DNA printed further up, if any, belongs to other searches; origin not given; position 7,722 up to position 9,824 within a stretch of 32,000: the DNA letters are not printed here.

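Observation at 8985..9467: DevS-like sensor kinase lacks the proximal haem-ligand histidine (His149 equivalent is Leu)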

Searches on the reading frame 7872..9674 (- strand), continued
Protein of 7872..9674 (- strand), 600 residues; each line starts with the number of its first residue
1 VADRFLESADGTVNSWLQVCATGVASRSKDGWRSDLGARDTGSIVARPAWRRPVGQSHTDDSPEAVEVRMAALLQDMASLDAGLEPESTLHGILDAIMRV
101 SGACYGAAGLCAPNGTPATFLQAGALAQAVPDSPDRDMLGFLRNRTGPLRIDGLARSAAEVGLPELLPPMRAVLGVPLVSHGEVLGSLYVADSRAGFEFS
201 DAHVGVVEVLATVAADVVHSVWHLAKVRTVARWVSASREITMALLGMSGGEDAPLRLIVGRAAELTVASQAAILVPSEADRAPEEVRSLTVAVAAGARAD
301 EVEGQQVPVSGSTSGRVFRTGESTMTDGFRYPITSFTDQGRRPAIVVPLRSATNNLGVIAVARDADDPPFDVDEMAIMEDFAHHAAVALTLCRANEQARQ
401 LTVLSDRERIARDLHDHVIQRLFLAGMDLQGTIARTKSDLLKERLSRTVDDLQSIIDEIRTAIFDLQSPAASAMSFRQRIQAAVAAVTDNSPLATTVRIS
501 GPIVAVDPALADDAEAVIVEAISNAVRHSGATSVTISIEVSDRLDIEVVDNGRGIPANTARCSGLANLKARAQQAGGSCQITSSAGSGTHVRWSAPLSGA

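Call 17: find_encoding_contigs(protein=P0006, flank=8000, max_places=2)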
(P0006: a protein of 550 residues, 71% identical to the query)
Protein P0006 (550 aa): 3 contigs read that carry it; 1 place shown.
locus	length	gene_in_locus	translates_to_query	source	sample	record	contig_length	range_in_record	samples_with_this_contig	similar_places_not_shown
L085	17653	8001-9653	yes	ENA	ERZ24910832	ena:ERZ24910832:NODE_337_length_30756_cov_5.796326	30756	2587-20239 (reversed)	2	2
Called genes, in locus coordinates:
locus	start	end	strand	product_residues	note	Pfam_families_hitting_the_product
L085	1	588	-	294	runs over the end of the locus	PF00582:Usp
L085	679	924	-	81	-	-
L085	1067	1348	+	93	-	PF08962:Rv2632c-like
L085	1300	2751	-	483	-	PF03007:WS_DGAT_cat, PF06974:WS_DGAT_C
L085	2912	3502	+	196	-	PF27099:Rv1733c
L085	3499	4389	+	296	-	PF00582:Usp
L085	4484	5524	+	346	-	PF13384:HTH_23, PF13518:HTH_28, PF13551:HTH_29, PF13565:HTH_32, PF13358:DDE_3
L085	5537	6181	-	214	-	PF00072:Response_reg, PF00196:GerE, PF08281:Sigma70_r4_2 (weak)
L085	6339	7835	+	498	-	PF00406:ADK (weak), PF06414:Zeta_toxin, PF13671:AAA_33, PF13207:AAA_17 (weak)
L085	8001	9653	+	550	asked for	PF01590:GAF, PF13185:GAF_2, PF13492:GAF_3 (weak), PF07730:HisKA_3, PF02518:HATPase_c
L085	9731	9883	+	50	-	-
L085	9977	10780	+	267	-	PF02482:Ribosomal_S30AE (weak), PF16321:Ribosom_S30AE_C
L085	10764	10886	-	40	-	-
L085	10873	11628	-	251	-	PF00753:Lactamase_B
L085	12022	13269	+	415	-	PF00668:Condensation (weak)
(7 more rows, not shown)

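Call 18: find_encoding_contigs(protein=P0007, flank=8000, max_places=1)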
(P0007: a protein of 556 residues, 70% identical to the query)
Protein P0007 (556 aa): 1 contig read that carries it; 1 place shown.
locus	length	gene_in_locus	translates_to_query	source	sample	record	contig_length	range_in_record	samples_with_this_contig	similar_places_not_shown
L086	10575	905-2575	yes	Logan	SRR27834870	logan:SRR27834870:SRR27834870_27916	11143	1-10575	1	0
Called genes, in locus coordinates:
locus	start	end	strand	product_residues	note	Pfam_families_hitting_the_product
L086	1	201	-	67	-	?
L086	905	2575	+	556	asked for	PF01590:GAF, PF13185:GAF_2, PF13492:GAF_3 (weak), PF07730:HisKA_3, PF02518:HATPase_c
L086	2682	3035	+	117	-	-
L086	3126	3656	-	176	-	PF05163:DinB (weak), PF04978:MST, PF12867:DinB_2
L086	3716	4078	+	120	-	PF13840:ACT_7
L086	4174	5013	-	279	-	PF09339:HTH_IclR, PF01614:IclR_C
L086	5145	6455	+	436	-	PF03600:CitMHS, PF07158:MatC_N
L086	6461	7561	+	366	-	PF02515:CoA_transf_3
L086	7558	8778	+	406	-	PF02515:CoA_transf_3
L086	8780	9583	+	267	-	PF00378:ECH_1, PF16113:ECH_2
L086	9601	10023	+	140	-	PF12172:zf-ChsH2 (weak), PF01796:OB_ChsH2_C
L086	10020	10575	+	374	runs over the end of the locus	?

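Call 19: find_encoding_contigs(protein=P0008, flank=8000, max_places=1)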
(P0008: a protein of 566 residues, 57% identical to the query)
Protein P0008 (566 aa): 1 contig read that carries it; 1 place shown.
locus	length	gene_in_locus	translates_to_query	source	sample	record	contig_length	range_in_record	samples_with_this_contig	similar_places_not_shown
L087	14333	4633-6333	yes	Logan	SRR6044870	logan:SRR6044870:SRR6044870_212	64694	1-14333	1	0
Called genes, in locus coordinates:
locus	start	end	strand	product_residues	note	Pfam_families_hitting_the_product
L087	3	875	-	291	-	?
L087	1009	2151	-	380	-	-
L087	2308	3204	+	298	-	PF00582:Usp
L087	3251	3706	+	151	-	PF18970:DUF5709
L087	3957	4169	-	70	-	PF25859:MT0599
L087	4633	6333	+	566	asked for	PF01590:GAF, PF13185:GAF_2, PF01590:GAF, PF13185:GAF_2, PF13492:GAF_3, PF07730:HisKA_3, PF02518:HATPase_c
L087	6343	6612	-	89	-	PF19457:DUF5994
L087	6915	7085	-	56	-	-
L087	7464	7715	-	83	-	PF00550:PP-binding (weak)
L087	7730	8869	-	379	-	PF00364:Biotin_lipoyl, PF25984:BSH_YknX (faint), PF25997:BSH_YhbJ, PF02817:E3_binding, PF00198:2-oxoacid_dh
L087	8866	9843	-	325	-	PF02779:Transket_pyr, PF02780:Transketolase_C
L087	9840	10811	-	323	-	PF00676:E1_dh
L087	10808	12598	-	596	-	PF00501:AMP-binding, PF13193:AMP-binding_C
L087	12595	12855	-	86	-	-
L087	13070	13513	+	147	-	-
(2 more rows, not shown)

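Call 34: list_cluster_members(proteins=[P0001, P0002])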
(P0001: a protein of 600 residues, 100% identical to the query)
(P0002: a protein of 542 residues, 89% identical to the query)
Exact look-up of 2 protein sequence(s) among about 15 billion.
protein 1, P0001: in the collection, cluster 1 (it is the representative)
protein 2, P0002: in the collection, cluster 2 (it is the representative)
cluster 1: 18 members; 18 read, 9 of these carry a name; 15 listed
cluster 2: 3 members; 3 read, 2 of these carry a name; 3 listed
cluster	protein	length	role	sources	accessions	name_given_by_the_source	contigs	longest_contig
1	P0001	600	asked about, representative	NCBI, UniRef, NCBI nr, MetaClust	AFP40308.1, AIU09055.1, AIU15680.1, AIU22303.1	histidine kinase [Mycolicibacterium smegmatis] | Two component sensor histidine kinase Devs n=3 Tax=Mycolicibacterium smegmatis TaxID=1772 ... | two component sensor histidine kinase Devs [Mycolicibacterium smegmatis MC2 155]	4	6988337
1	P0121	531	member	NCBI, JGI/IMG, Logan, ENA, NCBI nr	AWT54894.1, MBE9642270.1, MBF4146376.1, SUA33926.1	GAF domain-containing protein [Mycolicibacterium smegmatis] | signal transduction histidine kinase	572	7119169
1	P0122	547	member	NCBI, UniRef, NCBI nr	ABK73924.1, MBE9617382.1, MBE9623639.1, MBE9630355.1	sensor histidine kinase [Mycolicibacterium smegmatis] | GAF family protein n=1 Tax=Mycolicibacterium smegmatis (strain ATCC 700084 / mc(2)155) ... | GAF domain-containing protein [Mycolicibacterium smegmatis]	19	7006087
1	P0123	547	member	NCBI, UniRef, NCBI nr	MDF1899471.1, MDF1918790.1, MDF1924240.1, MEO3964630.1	GAF domain-containing protein [Mycolicibacterium smegmatis] | sensor histidine kinase n=2 Tax=Mycolicibacterium smegmatis TaxID=1772 RepID=UPI0009BDBF34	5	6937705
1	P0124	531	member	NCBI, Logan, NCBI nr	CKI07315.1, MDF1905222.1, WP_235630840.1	GAF domain-containing protein [Mycolicibacterium smegmatis]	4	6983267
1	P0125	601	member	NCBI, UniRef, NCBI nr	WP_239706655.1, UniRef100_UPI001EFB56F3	GAF domain-containing protein [Mycolicibacterium smegmatis] | sensor histidine kinase n=1 Tax=Mycolicibacterium smegmatis TaxID=1772 RepID=UPI001EFB56F3 | GAF domain-containing sensor histidine kinase [Mycolicibacterium smegmatis]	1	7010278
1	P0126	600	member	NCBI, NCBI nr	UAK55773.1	GAF domain-containing protein [Mycolicibacterium smegmatis]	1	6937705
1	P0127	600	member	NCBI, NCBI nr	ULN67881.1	GAF domain-containing protein [Mycolicibacterium smegmatis]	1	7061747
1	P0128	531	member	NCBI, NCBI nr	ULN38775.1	GAF domain-containing sensor histidine kinase [Mycolicibacterium smegmatis]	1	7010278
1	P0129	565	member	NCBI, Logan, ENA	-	-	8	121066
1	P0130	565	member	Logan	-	-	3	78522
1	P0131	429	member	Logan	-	-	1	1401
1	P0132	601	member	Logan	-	-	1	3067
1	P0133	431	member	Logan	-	-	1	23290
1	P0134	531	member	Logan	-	-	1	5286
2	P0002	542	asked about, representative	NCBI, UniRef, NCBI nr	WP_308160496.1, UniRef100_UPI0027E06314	sensor histidine kinase [Mycolicibacterium goodii] | sensor histidine kinase n=2 Tax=Mycolicibacterium goodii TaxID=134601 RepID=UPI0027E06314 | GAF domain-containing protein [Mycolicibacterium goodii]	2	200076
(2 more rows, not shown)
